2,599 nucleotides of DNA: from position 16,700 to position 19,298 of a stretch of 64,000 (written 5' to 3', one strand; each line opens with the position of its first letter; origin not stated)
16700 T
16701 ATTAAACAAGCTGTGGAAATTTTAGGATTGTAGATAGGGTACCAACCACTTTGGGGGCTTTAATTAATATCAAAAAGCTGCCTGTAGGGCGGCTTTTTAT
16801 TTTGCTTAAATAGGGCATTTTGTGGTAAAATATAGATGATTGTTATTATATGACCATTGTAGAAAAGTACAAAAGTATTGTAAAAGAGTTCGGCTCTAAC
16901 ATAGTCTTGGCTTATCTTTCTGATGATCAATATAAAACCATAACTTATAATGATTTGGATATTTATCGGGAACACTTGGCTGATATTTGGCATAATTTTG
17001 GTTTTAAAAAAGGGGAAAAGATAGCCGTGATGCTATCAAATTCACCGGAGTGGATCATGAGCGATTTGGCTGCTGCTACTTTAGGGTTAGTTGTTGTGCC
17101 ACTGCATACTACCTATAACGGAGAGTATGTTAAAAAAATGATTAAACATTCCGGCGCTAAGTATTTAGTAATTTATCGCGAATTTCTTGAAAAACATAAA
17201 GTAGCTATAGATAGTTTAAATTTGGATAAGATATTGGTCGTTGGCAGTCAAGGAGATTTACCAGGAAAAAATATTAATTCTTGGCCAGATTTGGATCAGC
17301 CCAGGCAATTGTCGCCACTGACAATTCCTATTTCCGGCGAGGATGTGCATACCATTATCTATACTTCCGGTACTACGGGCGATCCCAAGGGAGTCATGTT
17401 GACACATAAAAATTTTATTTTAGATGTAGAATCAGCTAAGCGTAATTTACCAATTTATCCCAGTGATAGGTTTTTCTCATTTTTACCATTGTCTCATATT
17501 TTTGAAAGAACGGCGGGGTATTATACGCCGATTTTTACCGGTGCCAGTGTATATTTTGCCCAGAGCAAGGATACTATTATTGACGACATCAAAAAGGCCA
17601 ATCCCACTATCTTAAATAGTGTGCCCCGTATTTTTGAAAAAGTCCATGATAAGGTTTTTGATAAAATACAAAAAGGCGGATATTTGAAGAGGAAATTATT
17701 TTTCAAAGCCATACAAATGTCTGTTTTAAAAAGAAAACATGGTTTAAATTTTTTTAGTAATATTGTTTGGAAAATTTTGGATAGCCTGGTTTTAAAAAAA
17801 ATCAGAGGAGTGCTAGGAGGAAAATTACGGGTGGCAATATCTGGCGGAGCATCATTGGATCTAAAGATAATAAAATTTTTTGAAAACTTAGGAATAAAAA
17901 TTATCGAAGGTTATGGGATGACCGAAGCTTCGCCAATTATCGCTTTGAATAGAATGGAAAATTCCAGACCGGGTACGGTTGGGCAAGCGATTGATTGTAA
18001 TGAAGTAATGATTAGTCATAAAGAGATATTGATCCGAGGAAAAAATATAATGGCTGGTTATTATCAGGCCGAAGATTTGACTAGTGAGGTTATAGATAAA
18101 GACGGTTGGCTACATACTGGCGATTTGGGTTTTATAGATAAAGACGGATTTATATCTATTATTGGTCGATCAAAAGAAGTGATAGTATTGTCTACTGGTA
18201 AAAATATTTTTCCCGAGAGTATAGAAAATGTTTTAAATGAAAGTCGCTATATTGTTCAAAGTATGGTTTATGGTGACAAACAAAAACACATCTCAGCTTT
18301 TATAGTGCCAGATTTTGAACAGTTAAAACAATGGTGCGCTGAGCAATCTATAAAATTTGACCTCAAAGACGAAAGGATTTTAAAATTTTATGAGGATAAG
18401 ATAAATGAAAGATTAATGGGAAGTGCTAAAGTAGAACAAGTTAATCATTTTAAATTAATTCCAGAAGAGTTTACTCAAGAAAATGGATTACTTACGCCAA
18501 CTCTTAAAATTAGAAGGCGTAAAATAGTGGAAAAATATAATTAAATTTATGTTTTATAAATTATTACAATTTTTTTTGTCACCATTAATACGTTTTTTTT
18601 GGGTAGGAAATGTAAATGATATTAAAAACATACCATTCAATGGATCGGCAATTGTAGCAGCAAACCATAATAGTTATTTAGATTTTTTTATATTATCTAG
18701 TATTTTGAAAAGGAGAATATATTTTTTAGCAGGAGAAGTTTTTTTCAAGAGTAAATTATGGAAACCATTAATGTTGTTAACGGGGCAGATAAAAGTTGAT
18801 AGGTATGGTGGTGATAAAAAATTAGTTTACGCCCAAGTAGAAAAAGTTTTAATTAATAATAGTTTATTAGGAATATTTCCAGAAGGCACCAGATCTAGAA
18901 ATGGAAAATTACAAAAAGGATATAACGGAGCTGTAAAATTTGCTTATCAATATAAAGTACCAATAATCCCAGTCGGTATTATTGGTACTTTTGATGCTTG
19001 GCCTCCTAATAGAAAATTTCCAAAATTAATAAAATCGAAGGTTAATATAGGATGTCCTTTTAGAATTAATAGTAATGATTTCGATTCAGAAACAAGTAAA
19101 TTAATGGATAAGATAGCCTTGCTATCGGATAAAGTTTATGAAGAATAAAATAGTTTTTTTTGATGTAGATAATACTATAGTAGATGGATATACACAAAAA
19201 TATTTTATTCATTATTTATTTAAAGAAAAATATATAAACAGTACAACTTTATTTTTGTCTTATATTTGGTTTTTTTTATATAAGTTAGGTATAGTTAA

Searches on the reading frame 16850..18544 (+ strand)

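Call 83: search_protein_families(library=pfam, proteins=[window:16850-18544:+], max_evalue=0.001)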
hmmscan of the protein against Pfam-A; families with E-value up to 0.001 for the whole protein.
window:16850-18544:+ (564 aa): 2 families
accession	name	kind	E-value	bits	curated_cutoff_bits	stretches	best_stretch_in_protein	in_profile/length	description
PF00501.34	AMP-binding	-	1.5e-73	248.3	29.9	1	19-405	13-384/384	AMP-binding enzyme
PF23562.2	AMP-binding_C_3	-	2.2e-05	25.3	20.8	1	443-491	2-51/124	AMP-binding enzyme C-terminal domain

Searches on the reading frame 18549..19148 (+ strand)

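Call 83: search_protein_families(library=pfam, proteins=[window:18549-19148:+], max_evalue=0.001)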
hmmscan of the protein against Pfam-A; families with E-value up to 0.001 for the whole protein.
window:18549-19148:+ (199 aa): 1 family
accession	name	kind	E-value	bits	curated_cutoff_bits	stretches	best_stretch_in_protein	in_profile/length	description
PF01553.26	Acyltransferase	-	6.2e-29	100.9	23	1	21-144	3-131/132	Acyltransferase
